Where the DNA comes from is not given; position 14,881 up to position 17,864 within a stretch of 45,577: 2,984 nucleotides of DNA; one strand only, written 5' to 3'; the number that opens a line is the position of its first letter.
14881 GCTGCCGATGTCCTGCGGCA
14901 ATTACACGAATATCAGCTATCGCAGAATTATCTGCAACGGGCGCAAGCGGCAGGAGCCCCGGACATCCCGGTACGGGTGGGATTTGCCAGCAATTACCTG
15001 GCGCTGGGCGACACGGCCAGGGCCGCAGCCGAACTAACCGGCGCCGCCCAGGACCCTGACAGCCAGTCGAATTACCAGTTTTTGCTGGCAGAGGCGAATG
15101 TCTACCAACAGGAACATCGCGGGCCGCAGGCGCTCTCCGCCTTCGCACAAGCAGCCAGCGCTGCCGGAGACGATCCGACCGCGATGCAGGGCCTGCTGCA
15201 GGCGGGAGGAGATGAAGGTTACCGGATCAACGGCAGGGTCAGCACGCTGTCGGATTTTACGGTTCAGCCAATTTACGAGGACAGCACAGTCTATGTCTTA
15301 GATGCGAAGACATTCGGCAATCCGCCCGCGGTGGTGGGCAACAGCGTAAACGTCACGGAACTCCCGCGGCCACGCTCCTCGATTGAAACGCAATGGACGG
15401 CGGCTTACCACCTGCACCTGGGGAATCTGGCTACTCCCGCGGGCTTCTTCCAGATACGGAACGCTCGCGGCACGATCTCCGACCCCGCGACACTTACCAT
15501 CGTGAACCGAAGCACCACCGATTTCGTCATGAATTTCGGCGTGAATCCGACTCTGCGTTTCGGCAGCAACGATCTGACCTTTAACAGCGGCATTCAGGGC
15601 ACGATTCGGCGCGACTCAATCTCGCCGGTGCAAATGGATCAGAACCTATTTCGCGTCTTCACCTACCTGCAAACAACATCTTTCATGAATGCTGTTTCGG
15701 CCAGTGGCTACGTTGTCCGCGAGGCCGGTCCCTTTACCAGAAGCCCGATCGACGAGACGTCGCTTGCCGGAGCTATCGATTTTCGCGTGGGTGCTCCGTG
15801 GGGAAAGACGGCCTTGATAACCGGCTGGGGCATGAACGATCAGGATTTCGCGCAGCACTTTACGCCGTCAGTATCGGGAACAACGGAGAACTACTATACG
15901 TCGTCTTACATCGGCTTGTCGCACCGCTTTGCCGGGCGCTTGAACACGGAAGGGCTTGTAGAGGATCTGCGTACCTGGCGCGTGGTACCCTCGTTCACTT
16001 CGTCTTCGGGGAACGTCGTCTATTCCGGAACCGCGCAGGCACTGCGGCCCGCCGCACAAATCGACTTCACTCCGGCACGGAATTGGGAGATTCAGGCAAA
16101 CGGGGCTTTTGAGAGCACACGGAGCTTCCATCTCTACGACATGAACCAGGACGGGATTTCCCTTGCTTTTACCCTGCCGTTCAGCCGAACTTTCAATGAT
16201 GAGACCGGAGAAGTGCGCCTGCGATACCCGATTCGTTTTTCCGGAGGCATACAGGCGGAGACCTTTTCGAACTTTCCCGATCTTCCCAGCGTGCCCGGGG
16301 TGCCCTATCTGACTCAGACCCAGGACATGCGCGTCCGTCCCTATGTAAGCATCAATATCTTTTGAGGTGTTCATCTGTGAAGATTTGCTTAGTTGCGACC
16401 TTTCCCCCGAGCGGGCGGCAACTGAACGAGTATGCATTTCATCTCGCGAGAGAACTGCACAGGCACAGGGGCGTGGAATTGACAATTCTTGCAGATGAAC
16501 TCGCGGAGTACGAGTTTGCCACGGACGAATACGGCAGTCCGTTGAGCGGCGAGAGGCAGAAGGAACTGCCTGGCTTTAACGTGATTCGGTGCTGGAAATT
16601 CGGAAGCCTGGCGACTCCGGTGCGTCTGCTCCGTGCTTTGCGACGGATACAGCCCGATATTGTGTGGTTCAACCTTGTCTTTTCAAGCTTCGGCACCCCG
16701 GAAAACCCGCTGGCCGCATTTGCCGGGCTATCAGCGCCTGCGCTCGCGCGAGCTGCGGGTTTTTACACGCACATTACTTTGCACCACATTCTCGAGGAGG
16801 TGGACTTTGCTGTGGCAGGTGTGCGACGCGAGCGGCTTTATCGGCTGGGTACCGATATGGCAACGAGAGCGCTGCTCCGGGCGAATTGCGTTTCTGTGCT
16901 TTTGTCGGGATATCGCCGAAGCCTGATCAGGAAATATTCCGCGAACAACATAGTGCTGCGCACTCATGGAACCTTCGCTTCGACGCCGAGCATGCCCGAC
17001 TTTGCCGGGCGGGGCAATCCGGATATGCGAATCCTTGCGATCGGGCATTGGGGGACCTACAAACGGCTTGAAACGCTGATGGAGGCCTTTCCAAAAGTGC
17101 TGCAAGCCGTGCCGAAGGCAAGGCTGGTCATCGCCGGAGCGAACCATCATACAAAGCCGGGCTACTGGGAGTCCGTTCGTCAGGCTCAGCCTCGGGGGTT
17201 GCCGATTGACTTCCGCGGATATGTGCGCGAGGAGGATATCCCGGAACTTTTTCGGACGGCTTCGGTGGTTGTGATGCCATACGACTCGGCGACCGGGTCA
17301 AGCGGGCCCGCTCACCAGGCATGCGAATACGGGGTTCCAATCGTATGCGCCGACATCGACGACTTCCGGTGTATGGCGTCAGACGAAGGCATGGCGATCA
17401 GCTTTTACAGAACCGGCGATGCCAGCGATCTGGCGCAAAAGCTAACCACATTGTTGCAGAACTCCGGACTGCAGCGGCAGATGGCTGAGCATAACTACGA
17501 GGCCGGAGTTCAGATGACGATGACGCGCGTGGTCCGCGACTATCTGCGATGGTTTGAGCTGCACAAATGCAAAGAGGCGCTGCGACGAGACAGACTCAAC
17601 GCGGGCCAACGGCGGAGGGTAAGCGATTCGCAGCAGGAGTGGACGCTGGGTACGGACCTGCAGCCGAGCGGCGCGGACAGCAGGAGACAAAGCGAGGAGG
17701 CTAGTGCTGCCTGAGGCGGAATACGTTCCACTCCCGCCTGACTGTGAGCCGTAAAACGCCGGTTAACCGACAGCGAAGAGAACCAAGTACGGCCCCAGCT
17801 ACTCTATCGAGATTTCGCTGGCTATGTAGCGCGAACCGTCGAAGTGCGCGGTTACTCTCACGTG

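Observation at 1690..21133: Non-canonical glycan assembly/export gene set around a PelB/BcsC-like TPR-porin, with no recognisable synthase, Wza or Wzc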

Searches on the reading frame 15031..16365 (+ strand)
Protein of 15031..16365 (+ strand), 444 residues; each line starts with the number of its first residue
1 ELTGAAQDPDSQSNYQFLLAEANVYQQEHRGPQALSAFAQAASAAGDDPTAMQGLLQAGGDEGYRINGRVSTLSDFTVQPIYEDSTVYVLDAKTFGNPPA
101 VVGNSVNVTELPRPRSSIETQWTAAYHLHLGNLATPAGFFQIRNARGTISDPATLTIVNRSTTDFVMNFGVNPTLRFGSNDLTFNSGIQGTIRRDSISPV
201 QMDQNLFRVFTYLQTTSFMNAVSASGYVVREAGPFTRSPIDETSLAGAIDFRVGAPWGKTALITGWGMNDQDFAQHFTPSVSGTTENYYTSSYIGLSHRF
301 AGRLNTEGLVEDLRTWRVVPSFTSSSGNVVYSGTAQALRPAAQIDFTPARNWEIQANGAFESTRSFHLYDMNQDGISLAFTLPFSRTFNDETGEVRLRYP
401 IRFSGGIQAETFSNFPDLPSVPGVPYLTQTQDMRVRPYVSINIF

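Call 9: search_protein_families(library=pfam, proteins=[window:15031-16365:+], max_evalue=10)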
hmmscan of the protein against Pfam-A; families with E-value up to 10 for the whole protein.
window:15031-16365:+ (444 aa): 0 families

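Call 12: find_homologous_proteins(query=window:15031-16365:+, max_evalue=0.001)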
Query window:15031-16365:+ (444 aa): 307 proteins with E <= 0.001 among 8000 candidates; the best 120 are listed.
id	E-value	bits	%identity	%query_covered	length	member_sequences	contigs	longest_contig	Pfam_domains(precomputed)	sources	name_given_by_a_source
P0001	3.2e-155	535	58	99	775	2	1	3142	PF13431.13,PF23914.2,PF13414.13,PF25058.2,PF13428.13,PF14559.13,PF00515.35,PF13424.13,PF13432.13,PF13429.13,PF13181.13,PF07719.24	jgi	-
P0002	1.6e-154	533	57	100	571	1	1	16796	-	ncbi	ncbi:MAG: hypothetical protein WBD10_15825, partial [Acidobacteriaceae bacterium]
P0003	7.3e-154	531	57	100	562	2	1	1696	-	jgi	jgi:hypothetical protein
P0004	1.0e-150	521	58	97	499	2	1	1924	-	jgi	jgi:hypothetical protein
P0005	2.5e-150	519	57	100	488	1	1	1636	-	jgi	jgi:hypothetical protein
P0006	6.7e-149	515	57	100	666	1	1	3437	PF14559.13,PF13414.13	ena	-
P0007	1.5e-148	513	56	100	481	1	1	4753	PF14559.13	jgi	jgi:hypothetical protein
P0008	4.3e-148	512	57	100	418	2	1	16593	-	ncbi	ncbi:MAG: tetratricopeptide repeat protein, partial [Acidobacteriaceae bacterium]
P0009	1.9e-146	507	56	100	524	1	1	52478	PF14559.13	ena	-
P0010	4.7e-146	505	55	100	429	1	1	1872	-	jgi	jgi:hypothetical protein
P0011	7.5e-146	505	55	100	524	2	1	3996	-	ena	-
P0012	4.1e-145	502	55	100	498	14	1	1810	PF14559.13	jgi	jgi:hypothetical protein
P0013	5.1e-145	502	56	100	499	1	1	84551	PF14559.13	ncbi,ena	-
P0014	1.2e-144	501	55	100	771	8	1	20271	PF14559.13,PF24575.2,PF13431.13,PF13414.13,PF00515.35,PF13424.13,PF13432.13,PF13428.13,PF13429.13,PF13181.13,PF07719.24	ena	-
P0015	1.2e-144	501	55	100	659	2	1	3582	PF14559.13,PF24575.2,PF13431.13,PF25062.2,PF13414.13,PF13432.13,PF13428.13,PF13429.13,PF07719.24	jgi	jgi:tetratricopeptide (TPR) repeat protein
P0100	9.4e-127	442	50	99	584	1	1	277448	PF14559.13,PF25058.2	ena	-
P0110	1.6e-123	431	51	96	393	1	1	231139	-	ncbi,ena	-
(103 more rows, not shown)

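Call 14: find_encoding_contigs(protein=P0100, flank=10000, max_places=2)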
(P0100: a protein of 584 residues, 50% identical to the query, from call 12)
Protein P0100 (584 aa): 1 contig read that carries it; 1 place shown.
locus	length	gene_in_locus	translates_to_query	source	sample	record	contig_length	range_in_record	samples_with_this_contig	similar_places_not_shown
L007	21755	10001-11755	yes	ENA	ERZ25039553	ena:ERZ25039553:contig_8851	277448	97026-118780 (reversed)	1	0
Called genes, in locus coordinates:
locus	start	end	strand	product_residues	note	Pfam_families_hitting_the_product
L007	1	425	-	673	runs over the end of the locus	PF01943:Polysacc_synt (weak)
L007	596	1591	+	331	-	PF03659:Glyco_hydro_71 (weak), PF16317:Glyco_hydro_99 (weak)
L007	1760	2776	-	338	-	PF00535:Glycos_transf_2, PF12804:NTP_transf_3 (weak), PF13641:Glyco_tranf_2_3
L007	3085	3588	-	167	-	-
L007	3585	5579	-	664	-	PF09134:Invasin_D3 (faint)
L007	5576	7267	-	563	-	-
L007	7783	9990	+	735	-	PF24575:TPR_Slam (faint), PF25063:ARM_TT21_C (faint), PF12569:NatA_aux_su (faint), PF13371:TPR_9 (faint), PF13414:TPR_11 (faint), PF12895:ANAPC3 (weak), PF13429:TPR_15 (weak), PF14559:TPR_19 (weak), +17 more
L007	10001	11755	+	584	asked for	PF14559:TPR_19 (faint), PF25058:ARM_TT21 (faint)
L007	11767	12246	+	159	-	-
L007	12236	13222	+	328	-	PF00534:Glycos_transf_1, PF13692:Glyco_trans_1_4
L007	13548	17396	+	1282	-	-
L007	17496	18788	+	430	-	PF00999:Na_H_Exchanger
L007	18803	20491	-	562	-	PF07732:Cu-oxidase_3, PF07731:Cu-oxidase_2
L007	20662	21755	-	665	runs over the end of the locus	PF04185:Phosphoesterase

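Call 16: find_encoding_contigs(protein=P0110, flank=10000, max_places=2)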
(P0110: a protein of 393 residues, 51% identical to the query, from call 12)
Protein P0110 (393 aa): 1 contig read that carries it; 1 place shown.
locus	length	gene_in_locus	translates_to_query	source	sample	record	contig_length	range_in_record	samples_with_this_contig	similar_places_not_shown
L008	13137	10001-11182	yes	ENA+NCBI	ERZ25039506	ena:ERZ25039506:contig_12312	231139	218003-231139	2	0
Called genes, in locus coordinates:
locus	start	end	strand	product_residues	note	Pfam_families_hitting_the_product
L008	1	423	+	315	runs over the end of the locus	-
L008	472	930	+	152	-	-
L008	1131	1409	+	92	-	-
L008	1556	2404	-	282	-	PF00535:Glycos_transf_2, PF13641:Glyco_tranf_2_3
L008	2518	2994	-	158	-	-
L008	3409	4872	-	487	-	-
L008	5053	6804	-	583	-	-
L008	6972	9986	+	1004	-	PF00515:TPR_1 (faint), PF04733:Coatomer_E (faint), PF13432:TPR_16 (weak), PF23914:TPR_CcmH_CycH, PF14559:TPR_19 (weak), PF12895:ANAPC3 (weak), PF13429:TPR_15, PF13414:TPR_11 (weak), +12 more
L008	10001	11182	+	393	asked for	-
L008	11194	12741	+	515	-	PF00534:Glycos_transf_1, PF13692:Glyco_trans_1_4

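Call 17: find_related_loci(query=A1, collection=genome_contigs, flank=10000)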
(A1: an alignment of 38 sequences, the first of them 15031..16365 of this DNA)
Query A1 (444 aa) in genome_contigs; peptide patterns used: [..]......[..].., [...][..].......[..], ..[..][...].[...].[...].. (x = any residue, [..] = any of these).
599 stretches matched a pattern (row limit reached: there are more); 496 encode a relative of the query (tblastn E <= 1e-3); the best 80 are kept; 80 distinct loci.
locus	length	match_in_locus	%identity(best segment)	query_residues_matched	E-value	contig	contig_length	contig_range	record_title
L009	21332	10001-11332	60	1-444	1e-174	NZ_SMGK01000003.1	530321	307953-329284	Acidipila rosea strain DSM 103428 Ga0215723_103, whole genome shotgun sequence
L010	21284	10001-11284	61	1-444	2e-168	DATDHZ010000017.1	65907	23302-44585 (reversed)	MAG TPA_asm: Acidobacteriaceae bacterium isolate SMAG_U291 k141_1701380, whole genome shotgun sequence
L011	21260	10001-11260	58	1-444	2e-167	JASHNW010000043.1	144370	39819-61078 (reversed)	MAG: Acidobacteriaceae bacterium isolate JOPF007 JOPF_A14C_contig_71677, whole genome shotgun sequence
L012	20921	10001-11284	60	1-444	3e-166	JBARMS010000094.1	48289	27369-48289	MAG: Acidobacteriaceae bacterium isolate MFD06508_ilm_asm_bin1 k127_352761, whole genome shotgun sequence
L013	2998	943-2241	58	1-444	7e-176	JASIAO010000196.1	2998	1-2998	MAG: Acidobacteriaceae bacterium isolate JOPF337 JOPF_N141_contig_55174, whole genome shotgun sequence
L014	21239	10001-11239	61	1-444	9e-166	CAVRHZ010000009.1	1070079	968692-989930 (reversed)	MAG: uncultured Acidobacteriaceae bacterium isolate MFD05705.bin.2.85 genome assembly, contig: contig_56127, whole genom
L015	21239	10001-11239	61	1-444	2e-164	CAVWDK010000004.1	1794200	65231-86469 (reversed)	MAG: uncultured Acidobacteriaceae bacterium isolate MFD09286.bin.2.19 genome assembly, contig: contig_44403, whole genom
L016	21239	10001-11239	60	1-444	2e-164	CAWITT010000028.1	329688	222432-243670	MAG: uncultured Acidobacteriaceae bacterium isolate MFD09671.bin.1.200 genome assembly, contig: contig_8191, whole genom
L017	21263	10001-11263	58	7-444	7e-163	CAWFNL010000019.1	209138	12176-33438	MAG: uncultured Acidobacteriaceae bacterium isolate MFD06092.bin.3.326 genome assembly, contig: contig_60700, whole geno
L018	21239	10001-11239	56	1-444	2e-162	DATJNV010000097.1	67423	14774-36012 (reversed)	MAG TPA_asm: Acidobacteriaceae bacterium isolate SMAG_U14870 k141_841859, whole genome shotgun sequence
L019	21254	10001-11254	59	10-444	4e-162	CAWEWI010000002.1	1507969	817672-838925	MAG: uncultured Acidobacteriaceae bacterium isolate MFD03399.bin.1.133 genome assembly, contig: contig_25930, whole geno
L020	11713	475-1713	57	1-444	6e-162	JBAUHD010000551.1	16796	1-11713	MAG: Acidobacteriaceae bacterium isolate MFD03298_ilm_asm_bin9 k127_169112, whole genome shotgun sequence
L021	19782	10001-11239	58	1-444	8e-162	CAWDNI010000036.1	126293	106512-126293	MAG: uncultured Acidobacteriaceae bacterium isolate MFD09603.bin.2.275 genome assembly, contig: contig_51425, whole geno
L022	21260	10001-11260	57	1-444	5e-162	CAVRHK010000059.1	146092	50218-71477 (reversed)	MAG: uncultured Acidobacteriaceae bacterium isolate MFD05513.bin.3.315 genome assembly, contig: contig_9063, whole genom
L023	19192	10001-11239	55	1-444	2e-161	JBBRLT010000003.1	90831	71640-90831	MAG: Terriglobales bacterium isolate La1_maxbin2.080 LA1C_X2.080_k141_552517L_90831_cov_15.8268, whole genome shotgun se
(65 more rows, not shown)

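Call 21: predict_structure(alignment_id=A1)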
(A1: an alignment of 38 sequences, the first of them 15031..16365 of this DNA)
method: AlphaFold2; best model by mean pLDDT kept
length: 444 residues; sequences in the alignment: 38
mean_pLDDT: 71.4   pTM: 0.70
mean pLDDT of the five models: 71.4, 69.2, 67.4, 64.8, 56.2
residues with pLDDT >= 90: 56; 70-90: 228; 50-70: 89; < 50: 71
segments of 3 or more residues with pLDDT < 50: 1-54, 57-60, 99-107
pLDDT, mean of each block of 10 residues (from residue 1): 27 34 31 32 36 49 63 76 74 62 46 79 79 78 88 82 91 83 87 94 91 78 86 88 89 79 91 76 81 90 85 85 69 81 80 70 60 74 69 60 75 61 57 75 61
secondary structure, 60 per line:
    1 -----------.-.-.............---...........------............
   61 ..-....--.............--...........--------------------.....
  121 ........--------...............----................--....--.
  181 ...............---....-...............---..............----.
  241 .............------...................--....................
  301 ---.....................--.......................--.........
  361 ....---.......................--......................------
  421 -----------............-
elements in order: H16-28 H32-42 H49-62 E64-67 E70-82 H85-95 E116-128 E137-151 E156-171 E174-177 E180-195 H199-202 E204-218 E222-235 E240-253 E260-278 E281-300 E304-324 E327-349 E352-364 E368-390 E393-414 E432-443

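Call 26: fold_search(model_id=the predicted structure, library=pdb)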
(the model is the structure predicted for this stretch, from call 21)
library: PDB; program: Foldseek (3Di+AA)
matches with E <= 10: 795; with E <= 0.001: 61
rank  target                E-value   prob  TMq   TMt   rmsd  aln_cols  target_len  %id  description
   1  7vtz                  2.8e-05  1.00  0.32  0.32  16.2       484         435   10  Chitoporin from Escherichia coli (released 2022-11-09)
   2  5mdo_A                6.6e-05  1.00  0.37  0.45  11.1       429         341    9  Crystal structure of in vitro folded Chitoporin VhChip from Vibrio harveyi (crystal form I) (released 2017-12-20)
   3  8pz4                  7.6e-05  1.00  0.36  0.35  11.9       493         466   11  Structure of alginate transporter, AlgE, solved at wavelength 2.755 A (released 2023-10-25)
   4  1nqe                  9.8e-05  1.00  0.31  0.27  21.9       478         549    8  OUTER MEMBRANE COBALAMIN TRANSPORTER (BTUB) FROM E. COLI (released 2003-04-29)
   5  4y25                  1.3e-04  1.00  0.41  0.60   8.1       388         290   11  Bacterial polysaccharide outer membrane secretin (released 2016-03-16)
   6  3sy9_C                1.3e-04  1.00  0.33  0.38  13.0       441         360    8  Crystal structure of Pseudomonas aeruginosa OccD2 (OpdC) (released 2012-02-08)
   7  3rbh_D                1.3e-04  1.00  0.37  0.39  11.4       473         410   12  Structure of alginate export protein AlgE from Pseudomonas aeruginosa (released 2011-07-27)
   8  8rqp                  1.4e-04  1.00  0.35  0.34  13.1       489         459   10  In meso structure of the alginate exporter, AlgE, from Pseudomonas aeruginosa in 7.10 monoacylglycerol (released 2024-04-03)
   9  6z34                  1.4e-04  1.00  0.30  0.34  15.8       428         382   10  CymD monoaromatic hydrocarbon channel (released 2020-11-04)
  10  5mdq_A                1.7e-04  1.00  0.35  0.42  12.1       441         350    9  Crystal structure of outer membrane expressed Chitoporin VhChip from Vibrio harveyi (released 2017-12-20)
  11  4azl_B                1.9e-04  1.00  0.36  0.37  12.0       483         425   10  In meso structure of alginate transporter, AlgE, from Pseudomoas aeruginosa, PAO1, crystal form 2. (released 2013-07-03)
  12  3rbh_C                1.9e-04  1.00  0.37  0.39  11.3       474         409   11  Structure of alginate export protein AlgE from Pseudomonas aeruginosa (released 2011-07-27)
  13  1e54_A                2.1e-04  1.00  0.34  0.43  11.2       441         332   11  Anion-selective porin from Comamonas acidovorans (released 2001-07-12)
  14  9dhe                  2.2e-04  1.00  0.40  0.31  16.0       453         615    9  The crystal structure on the heme/hemoglobin transporter ChuA, in complex with heme (released 2025-05-21)
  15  3m8b                  2.3e-04  1.00  0.31  0.27  21.5       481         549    8  Crystal structure of spin-labeled BtuB V10R1 in the apo state (released 2010-09-15)
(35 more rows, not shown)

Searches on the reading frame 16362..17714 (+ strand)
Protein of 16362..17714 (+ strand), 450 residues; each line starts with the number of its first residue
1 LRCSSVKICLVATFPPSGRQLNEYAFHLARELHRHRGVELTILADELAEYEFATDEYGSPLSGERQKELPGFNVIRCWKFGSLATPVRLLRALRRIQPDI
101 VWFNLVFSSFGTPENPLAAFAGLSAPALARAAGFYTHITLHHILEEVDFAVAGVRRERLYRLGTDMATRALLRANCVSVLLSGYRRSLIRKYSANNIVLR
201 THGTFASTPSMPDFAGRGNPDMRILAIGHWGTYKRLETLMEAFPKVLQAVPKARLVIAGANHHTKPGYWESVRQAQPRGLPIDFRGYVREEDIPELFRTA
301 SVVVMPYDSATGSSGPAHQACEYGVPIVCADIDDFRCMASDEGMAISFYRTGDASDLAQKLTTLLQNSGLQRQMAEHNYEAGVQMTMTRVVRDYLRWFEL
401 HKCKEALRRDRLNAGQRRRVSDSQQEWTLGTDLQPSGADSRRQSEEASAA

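Call 4: search_protein_families(library=pfam, proteins=[window:16362-17714:+], max_evalue=0.01)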
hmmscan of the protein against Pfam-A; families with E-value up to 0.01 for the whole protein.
window:16362-17714:+ (450 aa): 6 families
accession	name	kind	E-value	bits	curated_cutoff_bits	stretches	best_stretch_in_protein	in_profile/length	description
PF13692.12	Glyco_trans_1_4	-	7.5e-19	68.8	27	1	223-367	3-142/142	Glycosyl transferases group 1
PF00534.26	Glycos_transf_1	-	2.1e-16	60.4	26.4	1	223-379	17-170/172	Glycosyl transferases group 1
PF13579.12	Glyco_trans_4_4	-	3.9e-06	27.7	29.7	1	22-193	4-147/158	Glycosyl transferase 4-like domain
PF13439.12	Glyco_transf_4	-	2.6e-05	24.7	28.5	1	23-192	6-152/170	Glycosyltransferase Family 4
PF13524.12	Glyco_trans_1_2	-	0.00021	21.7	25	1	247-380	6-127/144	Glycosyl transferase-like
PF20706.3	GT4-conflict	-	0.00054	19.5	26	1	180-330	156-311/385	Family 4 Glycosyltransferase in conflict systems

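Call 33: search_protein_families(library=ncbifam, proteins=[window:16362-17714:+], max_evalue=0.01)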
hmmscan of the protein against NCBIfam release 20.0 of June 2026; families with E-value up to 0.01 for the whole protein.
window:16362-17714:+ (450 aa): 8 families
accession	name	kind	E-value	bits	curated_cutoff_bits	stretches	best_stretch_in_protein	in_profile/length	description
TIGR04157.1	glyco_rSAM_CFB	subfamily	2.4e-08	33.4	400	1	224-378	230-385/406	TIGR04157 family glycosyltransferase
TIGR04063.1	stp3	hypoth_equivalog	8.6e-08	31.5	442.05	1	159-375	143-368/397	TIGR04063 family PEP-CTERM/XrtA system glycosyltransferase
TIGR04047.1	MSMEG_0565_glyc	hypoth_equivalog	1.3e-07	31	259.85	1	224-372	196-346/373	MSMEG_0565 family glycosyltransferase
TIGR03088.1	stp2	hypoth_equivalog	1.8e-06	27.2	409.05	1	86-399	70-371/374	TIGR03088 family PEP-CTERM/XrtA system glycosyltransferase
NF038229.1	Glyco4_Geo_Pelo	equivalog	2.8e-06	26.6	400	1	237-388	177-323/338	GPMC system family 4 glycosyltransferase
TIGR03449.1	mycothiol_MshA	equivalog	1.4e-05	24.2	462.5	1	227-385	226-387/406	D-inositol-3-phosphate glycosyltransferase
NF041876.1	EPS_EpsE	equivalog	1.9e-05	24.1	400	1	218-377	211-371/389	exopolysaccharide biosynthesis GT4 family glycosyltransferase EpsE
TIGR03999.1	thiol_BshA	equivalog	7.9e-05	21.7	273.7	1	229-398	207-370/375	N-acetyl-alpha-D-glucosaminyl L-malate synthase BshA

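Call 61: search_solved_structures(query=window:16377-17714:+, max_evalue=0.001)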
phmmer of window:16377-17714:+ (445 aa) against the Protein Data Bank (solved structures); distinct sequences matched with E-value up to 0.001: 0.
